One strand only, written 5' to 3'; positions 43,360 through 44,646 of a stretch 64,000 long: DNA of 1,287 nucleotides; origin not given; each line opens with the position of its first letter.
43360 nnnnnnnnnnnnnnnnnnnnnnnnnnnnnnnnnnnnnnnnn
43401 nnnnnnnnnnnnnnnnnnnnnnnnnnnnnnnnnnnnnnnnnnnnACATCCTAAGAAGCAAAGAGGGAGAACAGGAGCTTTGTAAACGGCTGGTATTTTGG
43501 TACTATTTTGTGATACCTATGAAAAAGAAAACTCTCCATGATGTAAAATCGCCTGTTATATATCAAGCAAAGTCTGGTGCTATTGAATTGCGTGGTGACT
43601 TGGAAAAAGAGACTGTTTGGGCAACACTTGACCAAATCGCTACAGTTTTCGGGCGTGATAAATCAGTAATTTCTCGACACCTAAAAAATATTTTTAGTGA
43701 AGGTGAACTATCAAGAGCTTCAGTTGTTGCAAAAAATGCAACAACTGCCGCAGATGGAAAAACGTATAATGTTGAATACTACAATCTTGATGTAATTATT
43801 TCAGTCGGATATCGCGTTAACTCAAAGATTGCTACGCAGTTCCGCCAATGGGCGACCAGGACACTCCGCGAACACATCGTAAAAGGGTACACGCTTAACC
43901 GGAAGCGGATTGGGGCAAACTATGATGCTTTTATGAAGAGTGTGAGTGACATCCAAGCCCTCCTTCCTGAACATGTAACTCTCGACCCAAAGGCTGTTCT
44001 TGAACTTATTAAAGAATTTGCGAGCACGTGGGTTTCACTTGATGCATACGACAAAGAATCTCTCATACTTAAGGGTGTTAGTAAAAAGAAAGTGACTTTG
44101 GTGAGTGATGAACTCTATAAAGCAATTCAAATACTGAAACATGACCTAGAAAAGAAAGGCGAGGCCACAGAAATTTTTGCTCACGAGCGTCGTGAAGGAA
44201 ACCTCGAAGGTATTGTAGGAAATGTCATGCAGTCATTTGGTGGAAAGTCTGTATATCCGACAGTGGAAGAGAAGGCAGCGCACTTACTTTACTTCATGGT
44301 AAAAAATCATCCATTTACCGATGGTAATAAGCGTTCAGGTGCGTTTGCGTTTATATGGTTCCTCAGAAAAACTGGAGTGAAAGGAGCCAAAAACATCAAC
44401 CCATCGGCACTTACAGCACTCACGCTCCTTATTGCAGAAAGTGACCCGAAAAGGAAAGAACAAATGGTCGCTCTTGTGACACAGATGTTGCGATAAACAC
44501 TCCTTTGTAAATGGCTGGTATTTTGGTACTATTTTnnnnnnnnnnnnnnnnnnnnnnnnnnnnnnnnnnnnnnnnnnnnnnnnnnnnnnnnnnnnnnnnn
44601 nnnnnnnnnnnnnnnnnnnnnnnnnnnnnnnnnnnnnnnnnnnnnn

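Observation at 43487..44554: RhuM-Fic/Doc toxin-like gene inserted with duplication of the trpS promoter and start codon region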

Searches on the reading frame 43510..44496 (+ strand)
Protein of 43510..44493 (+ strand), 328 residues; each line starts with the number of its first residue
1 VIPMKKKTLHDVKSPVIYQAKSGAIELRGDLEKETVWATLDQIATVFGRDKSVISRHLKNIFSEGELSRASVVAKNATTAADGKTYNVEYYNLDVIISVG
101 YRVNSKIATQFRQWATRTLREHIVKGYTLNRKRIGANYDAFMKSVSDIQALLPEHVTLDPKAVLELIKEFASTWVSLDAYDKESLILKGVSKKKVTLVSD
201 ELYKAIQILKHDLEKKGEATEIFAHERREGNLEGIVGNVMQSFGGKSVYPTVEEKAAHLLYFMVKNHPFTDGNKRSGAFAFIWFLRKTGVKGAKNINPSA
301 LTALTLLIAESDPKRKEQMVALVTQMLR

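Call 5: search_protein_families(library=pfam, proteins=[window:43519-44496:+], max_evalue=0.01)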
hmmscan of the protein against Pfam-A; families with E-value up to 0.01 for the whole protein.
window:43519-44496:+ (325 aa): 4 families
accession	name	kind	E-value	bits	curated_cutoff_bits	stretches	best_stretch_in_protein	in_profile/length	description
PF13310.11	Virulence_RhuM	-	2.4e-23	83.2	33.7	1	68-133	1-69/252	Virulence protein RhuM family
PF02661.23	Fic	-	4.6e-12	47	24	1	208-282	16-93/93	Fic/DOC family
PF12992.12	DUF3876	-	0.0063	17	27.2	0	38-101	8-72/92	Domain of unknown function, B. Theta Gene description (DUF3876)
PF13936.12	HTH_38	-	0.0075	16.4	27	0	37-56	23-42/44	Helix-turn-helix domain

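Call 9: find_encoding_contigs(protein=window:43519-44496:+, flank=6000, max_places=10)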
Protein window:43519-44496:+ (325 aa): no gene with exactly this product is on record in the collection.

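Call 11: find_encoding_contigs(protein=window:43510-44493:+, flank=6000, max_places=10)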
Protein seq(328 aa) (328 aa): no gene with exactly this product is on record in the collection.

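Call 14: find_homologous_proteins(query=window:43519-44496:+, max_evalue=1e-10)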
Query window:43519-44496:+ (325 aa): 8000 proteins with E <= 1e-10 among 8000 candidates; the best 120 are listed.
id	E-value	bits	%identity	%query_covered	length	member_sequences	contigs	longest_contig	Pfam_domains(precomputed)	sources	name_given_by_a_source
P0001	1.3e-208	709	100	100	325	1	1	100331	PF13310.12,PF02661.24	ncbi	-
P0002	7.6e-174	595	83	100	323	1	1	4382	PF13310.12,PF02661.24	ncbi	-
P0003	1.9e-173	594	82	100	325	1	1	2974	PF13310.12,PF02661.24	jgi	jgi:prophage maintenance system killer protein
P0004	6.9e-173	592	83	100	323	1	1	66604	PF13310.12,PF02661.24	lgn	-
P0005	1.5e-171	588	82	100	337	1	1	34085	PF13310.12,PF02661.24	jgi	jgi:prophage maintenance system killer protein/predicted transcriptional regulator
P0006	6.5e-171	585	81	100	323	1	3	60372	PF13310.12,PF02661.24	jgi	jgi:hypothetical protein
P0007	2.9e-170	583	82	100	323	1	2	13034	PF13310.12,PF02661.24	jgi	jgi:prophage maintenance system killer protein/predicted transcriptional regulator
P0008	3.1e-170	583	82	100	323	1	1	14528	PF13310.12,PF02661.24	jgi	jgi:prophage maintenance system killer protein/predicted transcriptional regulator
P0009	3.4e-170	583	80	100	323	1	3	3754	PF13310.12,PF02661.24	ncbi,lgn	-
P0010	8.8e-170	582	81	100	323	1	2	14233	PF13310.12,PF02661.24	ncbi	-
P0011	9.1e-170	582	82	96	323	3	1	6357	PF13310.12,PF02661.24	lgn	-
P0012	1.2e-169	581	82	100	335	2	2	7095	PF13310.12,PF02661.24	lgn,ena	-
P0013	2.5e-169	580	81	100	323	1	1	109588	PF13310.12,PF02661.24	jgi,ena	-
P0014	7.5e-169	579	82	96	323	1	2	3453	PF13310.12,PF02661.24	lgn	-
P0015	1.0e-168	578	81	100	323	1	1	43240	PF13310.12,PF02661.24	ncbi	-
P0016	5.5e-168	576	82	96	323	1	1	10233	PF13310.12,PF02661.24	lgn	-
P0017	3.6e-167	573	79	100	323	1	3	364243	PF13310.12,PF02661.24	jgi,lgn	jgi:prophage maintenance system killer protein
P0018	1.4e-166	571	80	100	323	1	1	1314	PF13310.12,PF02661.24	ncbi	-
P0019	2.5e-166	570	81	97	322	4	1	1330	PF13310.12,PF02661.24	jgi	jgi:prophage maintenance system killer protein/predicted transcriptional regulator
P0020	5.3e-166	569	79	100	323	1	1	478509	PF13310.12,PF02661.24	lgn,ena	-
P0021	1.8e-165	568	82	96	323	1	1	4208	PF13310.12,PF02661.24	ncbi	-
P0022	5.0e-164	563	81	100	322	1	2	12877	PF13310.12,PF02661.24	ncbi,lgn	-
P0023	1.4e-163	561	78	100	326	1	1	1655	PF13310.12,PF02661.24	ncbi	-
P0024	4.9e-163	560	78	100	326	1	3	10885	PF13310.12,PF02661.24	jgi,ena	-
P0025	5.7e-163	559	79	100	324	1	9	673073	PF13310.12,PF02661.24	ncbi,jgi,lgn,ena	-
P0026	1.6e-162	558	80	96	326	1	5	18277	PF13310.12,PF02661.24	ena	-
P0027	1.6e-162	558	80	96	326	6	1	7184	PF13310.12,PF02661.24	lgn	-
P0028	3.2e-162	557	79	97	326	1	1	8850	PF13310.12,PF02661.24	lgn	-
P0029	6.4e-162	556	78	100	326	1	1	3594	PF13310.12,PF02661.24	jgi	-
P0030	8.4e-162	556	78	100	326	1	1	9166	PF13310.12,PF02661.24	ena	-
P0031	1.5e-161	555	79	96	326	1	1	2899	PF13310.12,PF02661.24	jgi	jgi:prophage maintenance system killer protein/predicted transcriptional regulator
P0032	2.9e-161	554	78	100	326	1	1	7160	PF13310.12,PF02661.24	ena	-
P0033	3.4e-161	554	80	96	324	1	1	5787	PF13310.12,PF02661.24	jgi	jgi:prophage maintenance system killer protein/predicted transcriptional regulator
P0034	7.5e-161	552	79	96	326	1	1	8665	PF13310.12,PF02661.24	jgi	jgi:prophage maintenance system killer protein/predicted transcriptional regulator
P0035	1.1e-160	552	77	100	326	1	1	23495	PF13310.12,PF02661.24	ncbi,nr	ncbi:MAG: virulence RhuM family protein [Candidatus Kaiserbacteria bacterium]|nr:virulence RhuM fami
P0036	1.2e-160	552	77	100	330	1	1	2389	PF13310.12,PF02661.24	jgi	jgi:prophage maintenance system killer protein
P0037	3.6e-160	550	79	96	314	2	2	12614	PF13310.12,PF02661.24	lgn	-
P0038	3.9e-160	550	78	96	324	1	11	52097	PF13310.12,PF02661.24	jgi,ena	-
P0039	5.2e-160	550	77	100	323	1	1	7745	PF13310.12,PF02661.24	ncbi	-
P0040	5.3e-160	550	77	100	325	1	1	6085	PF13310.12,PF02661.24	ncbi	-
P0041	6.3e-160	549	78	96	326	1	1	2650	PF13310.12,PF02661.24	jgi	jgi:prophage maintenance system killer protein/transposase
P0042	1.1e-159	549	78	96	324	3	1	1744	PF13310.12,PF02661.24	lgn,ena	-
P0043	1.4e-159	548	80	97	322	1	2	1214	PF13310.12,PF02661.24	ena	-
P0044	3.8e-159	547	78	100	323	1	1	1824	PF13310.12,PF02661.24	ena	-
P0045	4.5e-159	547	77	97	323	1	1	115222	PF13310.12,PF02661.24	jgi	jgi:hypothetical protein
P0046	7.2e-159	546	77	100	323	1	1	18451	PF13310.12,PF02661.24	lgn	-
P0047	8.9e-159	546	76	99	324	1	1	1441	PF13310.12,PF02661.24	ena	-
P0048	1.2e-158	545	76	100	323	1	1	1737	PF13310.12,PF02661.24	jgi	jgi:prophage maintenance system killer protein/anti-anti-sigma regulatory factor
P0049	4.3e-158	543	76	100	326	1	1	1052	PF13310.12,PF02661.24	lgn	-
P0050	1.3e-157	542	77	96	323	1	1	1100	PF13310.12,PF02661.24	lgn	-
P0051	2.0e-157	541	77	96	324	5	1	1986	PF13310.12,PF02661.24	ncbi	-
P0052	3.0e-157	541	78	96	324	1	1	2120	PF13310.12,PF02661.24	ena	-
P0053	3.3e-157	540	75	100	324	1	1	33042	PF13310.12,PF02661.24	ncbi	-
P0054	3.7e-157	540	77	100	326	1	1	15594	PF13310.12,PF02661.24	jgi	-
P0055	3.9e-157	540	78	97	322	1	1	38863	PF13310.12,PF02661.24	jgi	-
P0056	6.3e-157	540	78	96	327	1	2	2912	PF13310.12,PF02661.24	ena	-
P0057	6.3e-157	540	77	100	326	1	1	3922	PF13310.12,PF02661.24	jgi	jgi:prophage maintenance system killer protein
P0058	9.1e-157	539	75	100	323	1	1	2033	PF13310.12,PF02661.24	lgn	-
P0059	2.1e-156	538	75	100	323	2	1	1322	PF13310.12,PF02661.24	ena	-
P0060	3.2e-156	537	78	97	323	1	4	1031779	PF13310.12,PF02661.24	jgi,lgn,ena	-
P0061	4.8e-156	537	75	96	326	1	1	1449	PF13310.12,PF02661.24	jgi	-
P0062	1.5e-155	535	75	100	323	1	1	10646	PF13310.12,PF02661.24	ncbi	-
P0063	1.6e-155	535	75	100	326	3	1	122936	PF13310.12,PF02661.24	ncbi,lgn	-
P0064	2.3e-155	534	77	97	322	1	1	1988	PF13310.12,PF02661.24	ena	-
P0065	3.9e-155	534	77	96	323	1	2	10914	PF13310.12,PF02661.24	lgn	-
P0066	4.1e-155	534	76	97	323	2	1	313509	PF13310.12,PF02661.24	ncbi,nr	ncbi:virulence protein RhuM/Fic/DOC family protein [Candidatus Uhrbacteria bacterium]|nr:virulence p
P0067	6.1e-155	533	73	100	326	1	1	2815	PF13310.12,PF02661.24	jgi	-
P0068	6.8e-155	533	76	100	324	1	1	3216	PF13310.12,PF02661.24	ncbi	-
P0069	9.1e-155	532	76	100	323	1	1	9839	PF13310.12,PF02661.24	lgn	-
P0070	1.2e-154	532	75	100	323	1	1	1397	PF13310.12,PF02661.24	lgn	-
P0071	1.7e-154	532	77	96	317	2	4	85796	PF13310.12,PF02661.24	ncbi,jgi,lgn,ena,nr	ncbi:MAG: RhuM [Parcubacteria group bacterium GW2011_GWC1_45_14]|nr:MAG: RhuM [Candidatus Moranbacte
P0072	1.8e-154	531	75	97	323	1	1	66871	PF13310.12,PF02661.24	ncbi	-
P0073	1.8e-154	531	75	100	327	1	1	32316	PF13310.12,PF02661.24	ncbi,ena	-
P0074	2.1e-154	531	75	96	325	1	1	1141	PF13310.12,PF02661.24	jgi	jgi:prophage maintenance system killer protein/predicted transcriptional regulator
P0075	2.1e-154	531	76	96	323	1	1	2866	PF13310.12,PF02661.24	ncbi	-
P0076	2.2e-154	531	74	100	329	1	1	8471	PF13310.12,PF02661.24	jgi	-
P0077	2.6e-154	531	73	100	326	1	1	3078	PF13310.12,PF02661.24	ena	-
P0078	2.7e-154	531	76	100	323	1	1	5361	PF13310.12,PF02661.24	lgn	-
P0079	2.8e-154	531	75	100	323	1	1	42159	PF13310.12,PF02661.24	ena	-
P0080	2.9e-154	531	74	100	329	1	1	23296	PF13310.12,PF02661.24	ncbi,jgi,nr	ncbi:MAG: virulence protein RhuM/Fic/DOC family protein [Candidatus Moranbacteria bacterium]|jgi:pro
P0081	3.1e-154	531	76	96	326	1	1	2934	PF13310.12,PF02661.24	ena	-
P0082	3.8e-154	530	76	97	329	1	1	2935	PF13310.12,PF02661.24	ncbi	-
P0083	3.9e-154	530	76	96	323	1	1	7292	PF13310.12,PF02661.24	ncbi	-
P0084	1.1e-153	529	76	96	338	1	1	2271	PF13310.12,PF02661.24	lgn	-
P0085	1.5e-153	528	77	97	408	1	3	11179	PF01541.31,PF13310.12,PF02661.24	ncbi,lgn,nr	ncbi:MAG: virulence RhuM family protein [Candidatus Kaiserbacteria bacterium]|nr:virulence RhuM fami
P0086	1.7e-153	528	75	100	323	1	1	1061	PF13310.12,PF02661.24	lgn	-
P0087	2.0e-153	528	76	96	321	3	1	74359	PF13310.12,PF02661.24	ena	-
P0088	2.0e-153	528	77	97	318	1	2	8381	PF13310.12,PF02661.24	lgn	-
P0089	2.2e-153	528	75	100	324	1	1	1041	PF13310.12,PF02661.24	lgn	-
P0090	2.5e-153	528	76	98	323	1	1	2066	PF13310.12,PF02661.24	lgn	-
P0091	3.8e-153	527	74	100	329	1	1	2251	PF13310.12,PF02661.24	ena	-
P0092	3.9e-153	527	76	97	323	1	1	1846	PF13310.12,PF02661.24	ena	-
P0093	5.1e-153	527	75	97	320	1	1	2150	PF13310.12,PF02661.24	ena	-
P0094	5.3e-153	527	74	100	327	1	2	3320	PF13310.12,PF02661.24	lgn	-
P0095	6.2e-153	526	75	100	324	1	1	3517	PF13310.12,PF02661.24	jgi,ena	-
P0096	7.3e-153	526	74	100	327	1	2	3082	PF13310.12,PF02661.24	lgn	-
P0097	8.5e-153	526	74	100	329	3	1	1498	PF13310.12,PF02661.24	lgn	-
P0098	8.7e-153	526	73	100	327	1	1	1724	PF13310.12,PF02661.24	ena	-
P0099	1.0e-152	526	75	100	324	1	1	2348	PF13310.12,PF02661.24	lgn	-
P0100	1.4e-152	525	77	99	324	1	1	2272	PF13310.12,PF02661.24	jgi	jgi:prophage maintenance system killer protein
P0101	2.0e-152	525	74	100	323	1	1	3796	PF13310.12,PF02661.24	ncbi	-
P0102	2.1e-152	525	77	97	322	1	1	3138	PF13310.12,PF02661.24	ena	-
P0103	2.4e-152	524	76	96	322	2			PF13310.12,PF02661.24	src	-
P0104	5.2e-152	523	77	97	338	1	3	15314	PF13310.12,PF02661.24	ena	-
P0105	6.2e-152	523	74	96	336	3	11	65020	PF13310.12,PF02661.24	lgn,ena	-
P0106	6.5e-152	523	74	97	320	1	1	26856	PF13310.12,PF02661.24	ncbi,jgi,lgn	ncbi:MAG: virulence protein RhuM/Fic/DOC family protein [Candidatus Paceibacterota bacterium]|jgi:pr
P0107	6.5e-152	523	74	100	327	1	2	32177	PF13310.12,PF02661.24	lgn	-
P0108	1.2e-151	522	75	96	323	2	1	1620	PF13310.12,PF02661.24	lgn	-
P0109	1.2e-151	522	74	96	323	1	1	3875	PF13310.12,PF02661.24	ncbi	-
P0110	1.2e-151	522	74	100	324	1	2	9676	PF13310.12,PF02661.24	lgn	-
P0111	1.2e-151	522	77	96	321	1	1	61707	PF13310.12,PF02661.24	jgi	jgi:prophage maintenance system killer protein/AraC-like DNA-binding protein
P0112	1.3e-151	522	74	99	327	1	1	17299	PF13310.12,PF02661.24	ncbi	-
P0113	1.5e-151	522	74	100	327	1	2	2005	PF13310.12,PF02661.24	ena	-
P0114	3.1e-151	521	73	97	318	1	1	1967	PF13310.12,PF02661.24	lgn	-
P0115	4.3e-151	520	73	99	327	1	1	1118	PF13310.12,PF02661.24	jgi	jgi:prophage maintenance system killer protein/predicted transcriptional regulator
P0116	5.7e-151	520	73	98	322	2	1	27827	PF13310.12,PF02661.24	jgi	-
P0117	7.0e-151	520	75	96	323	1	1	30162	PF13310.12,PF02661.24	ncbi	-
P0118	8.5e-151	519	72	100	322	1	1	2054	PF13310.12,PF02661.24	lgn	-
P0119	9.2e-151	519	73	96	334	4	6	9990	PF13310.12,PF02661.24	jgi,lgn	jgi:prophage maintenance system killer protein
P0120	2.1e-150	518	73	98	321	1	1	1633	PF13310.12,PF02661.24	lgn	-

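Call 16: find_related_loci(query=window:43519-44496:+, collection=genome_contigs, flank=4000)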
Query window:43519-44496:+ (325 aa) in genome_contigs; peptide patterns used: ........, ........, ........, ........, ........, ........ (x = any residue, [..] = any of these).
527 stretches matched a pattern; 472 encode a relative of the query (tblastn E <= 1e-3); the best 80 are kept; 80 distinct loci.
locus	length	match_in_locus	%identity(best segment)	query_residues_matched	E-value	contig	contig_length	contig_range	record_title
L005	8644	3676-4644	81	1-325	0e+0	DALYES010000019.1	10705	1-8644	MAG TPA_asm: Candidatus Paceibacterota bacterium isolate CTOTU14260 NODE_1478_length_10705_cov_3.362723, whole genome sh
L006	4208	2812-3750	82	13-325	0e+0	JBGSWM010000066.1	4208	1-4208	MAG: Candidatus Paceibacteria bacterium isolate JTS-AC481 k141_4199142, whole genome shotgun sequence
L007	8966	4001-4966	79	1-325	3e-174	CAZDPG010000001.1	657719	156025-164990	MAG TPA_asm: uncultured Candidatus Saccharibacteria bacterium isolate SRP062349_co2_30 genome assembly, contig: NODE_5_l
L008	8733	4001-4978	77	1-325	1e-171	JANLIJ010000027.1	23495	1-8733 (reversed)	MAG: Candidatus Kaiserbacteria bacterium isolate S40-12 k99_253255, whole genome shotgun sequence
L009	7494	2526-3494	77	1-325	6e-171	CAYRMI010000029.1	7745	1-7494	MAG TPA_asm: uncultured Candidatus Saccharibacteria bacterium isolate SRP300315_co1_16 genome assembly, contig: NODE_393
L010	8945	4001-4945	76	10-324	2e-166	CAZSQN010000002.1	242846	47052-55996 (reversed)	MAG TPA_asm: uncultured Gammaproteobacteria bacterium isolate binchicken_co125_790 genome assembly, contig: NODE_93_leng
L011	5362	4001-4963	74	1-324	2e-166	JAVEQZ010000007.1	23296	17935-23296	MAG: Candidatus Moraniibacteriota bacterium isolate BF_dRep_41 NODE_6524_length_23296_cov_73.542276_Biofilm4, whole geno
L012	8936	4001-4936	77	13-324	6e-165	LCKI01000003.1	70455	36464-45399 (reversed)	MAG: Parcubacteria group bacterium GW2011_GWC1_45_14 UW95_C0003, whole genome shotgun sequence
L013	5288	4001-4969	74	1-325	3e-164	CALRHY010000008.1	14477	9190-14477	MAG: Candidatus Uhrbacteria bacterium RIFOXYB12_FULL_58_10 isolate MaH-04nov19-253 genome assembly, contig: MaH-04nov19-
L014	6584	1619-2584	72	1-324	2e-162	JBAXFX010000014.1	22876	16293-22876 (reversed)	MAG: Candidatus Moraniibacteriota bacterium isolate ELA282 MAG282_14, whole genome shotgun sequence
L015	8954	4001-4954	75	10-324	1e-159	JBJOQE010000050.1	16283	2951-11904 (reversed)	MAG: Candidatus Parcubacteria bacterium isolate whiteclaycreek2_2019_sw_WHONDRS-S19S_0038_B_bin.31 scaffold_2024920, who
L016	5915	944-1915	72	1-325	7e-160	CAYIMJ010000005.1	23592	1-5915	MAG TPA_asm: uncultured Candidatus Saccharibacteria bacterium isolate ERP119705_co25_280 genome assembly, contig: NODE_1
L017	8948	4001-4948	74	10-325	1e-159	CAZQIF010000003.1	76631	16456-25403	MAG TPA_asm: uncultured Candidatus Saccharibacteria bacterium isolate SRP286056_co3_504 genome assembly, contig: NODE_12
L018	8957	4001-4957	73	10-325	4e-159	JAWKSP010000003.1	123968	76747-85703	MAG: Candidatus Paceibacterota bacterium isolate ABC1.92 ABC1.92.fa-3, whole genome shotgun sequence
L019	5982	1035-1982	74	13-325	7e-159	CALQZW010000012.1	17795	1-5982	MAG: Candidatus Nomurabacteria bacterium isolate MiH-14oct19-129 genome assembly, contig: MiH-14oct19-C6373, whole genom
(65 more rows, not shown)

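Call 21: search_protein_families(library=ncbifam, proteins=[window:43519-44496:+], max_evalue=0.01)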
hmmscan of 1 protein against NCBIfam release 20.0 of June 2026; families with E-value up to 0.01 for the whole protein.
window:43519-44496:+ (325 aa): 2 families
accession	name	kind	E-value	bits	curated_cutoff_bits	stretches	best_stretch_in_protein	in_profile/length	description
TIGR01550.1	DOC_P1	subfamily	4.2e-08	33.4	38.65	1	248-288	50-90/122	type II toxin-antitoxin system death-on-curing family toxin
NF041381.1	XopAC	subfamily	0.0052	15.5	450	1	251-322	380-449/451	XopAC/AvrAC family type III secretion system effector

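Call 22: search_protein_families(library=padloc, proteins=[window:43519-44496:+], max_evalue=0.01)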
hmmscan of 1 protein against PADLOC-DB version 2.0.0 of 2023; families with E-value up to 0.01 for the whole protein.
window:43519-44496:+ (325 aa): 38 families (the best 25 are shown)
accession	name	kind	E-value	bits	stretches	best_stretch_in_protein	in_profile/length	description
PDLC04965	PDC-S23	-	8.9e-114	378.2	1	11-324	6-323/327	-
PDLC04964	PDC-S23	-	1.6e-104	347.7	1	13-323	7-326/331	-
PDLC04963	PDC-S23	-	1.4e-100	334.8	1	13-324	5-307/312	-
PDLC04854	PDC-S05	-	3.3e-61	204.6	1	13-208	7-207/212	-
PDLC04874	PDC-S05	-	1e-56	189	1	12-135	8-129/165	-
PDLC04848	PDC-S05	-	1.1e-54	184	2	14-219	7-216/291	-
PDLC04858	PDC-S05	-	3e-51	170.8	1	11-133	6-128/138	-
PDLC04872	PDC-S05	-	5.9e-51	170.3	1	10-146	5-144/152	-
PDLC04843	PDC-S05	-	3.1e-50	169.3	1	12-146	8-147/330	-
PDLC04851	PDC-S05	-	1.2e-46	157.3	1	1-141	1-148/342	-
PDLC04870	PDC-S05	-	1.5e-46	156.5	1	10-134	9-133/214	-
PDLC04853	PDC-S05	-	1.5e-45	153.8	1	10-134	6-133/336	-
PDLC04876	PDC-S05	-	6.7e-45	151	1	9-138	7-143/174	-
PDLC04879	PDC-S05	-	2e-44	150.2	1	13-134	8-130/285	-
PDLC04852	PDC-S05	-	1.4e-43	147.1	1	8-134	9-138/346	-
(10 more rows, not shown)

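Call 37: find_related_loci(query=window:43519-44496:+, collection=metagenome_contigs, flank=4000)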
Query window:43519-44496:+ (325 aa) in metagenome_contigs; peptide patterns used: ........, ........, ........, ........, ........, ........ (x = any residue, [..] = any of these).
600 stretches matched a pattern (row limit reached: there are more); 535 encode a relative of the query (tblastn E <= 1e-3); the best 80 are kept; 80 distinct loci.
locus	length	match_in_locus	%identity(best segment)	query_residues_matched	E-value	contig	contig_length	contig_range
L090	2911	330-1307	78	1-325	0e+0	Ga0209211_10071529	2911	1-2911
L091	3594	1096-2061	79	8-325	0e+0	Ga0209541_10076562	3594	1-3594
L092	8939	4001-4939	78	13-325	4e-170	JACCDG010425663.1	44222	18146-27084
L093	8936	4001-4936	78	14-325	5e-170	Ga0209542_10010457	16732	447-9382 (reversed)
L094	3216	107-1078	76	1-325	1e-174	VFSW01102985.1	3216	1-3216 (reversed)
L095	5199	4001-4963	74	1-324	6e-167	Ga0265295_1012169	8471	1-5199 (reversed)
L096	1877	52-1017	75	1-325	5e-178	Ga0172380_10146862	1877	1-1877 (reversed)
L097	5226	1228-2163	77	13-324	9e-167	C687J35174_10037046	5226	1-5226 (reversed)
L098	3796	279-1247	74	1-325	2e-169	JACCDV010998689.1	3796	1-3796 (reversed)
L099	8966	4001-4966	72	1-324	2e-162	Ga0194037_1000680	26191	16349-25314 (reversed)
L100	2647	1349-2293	72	10-324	3e-169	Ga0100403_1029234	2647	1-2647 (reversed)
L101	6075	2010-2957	72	13-325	3e-160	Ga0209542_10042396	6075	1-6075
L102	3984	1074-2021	73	13-325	7e-164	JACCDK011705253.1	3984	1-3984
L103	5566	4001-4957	73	10-325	2e-159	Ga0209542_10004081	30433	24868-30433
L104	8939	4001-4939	75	13-325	1e-158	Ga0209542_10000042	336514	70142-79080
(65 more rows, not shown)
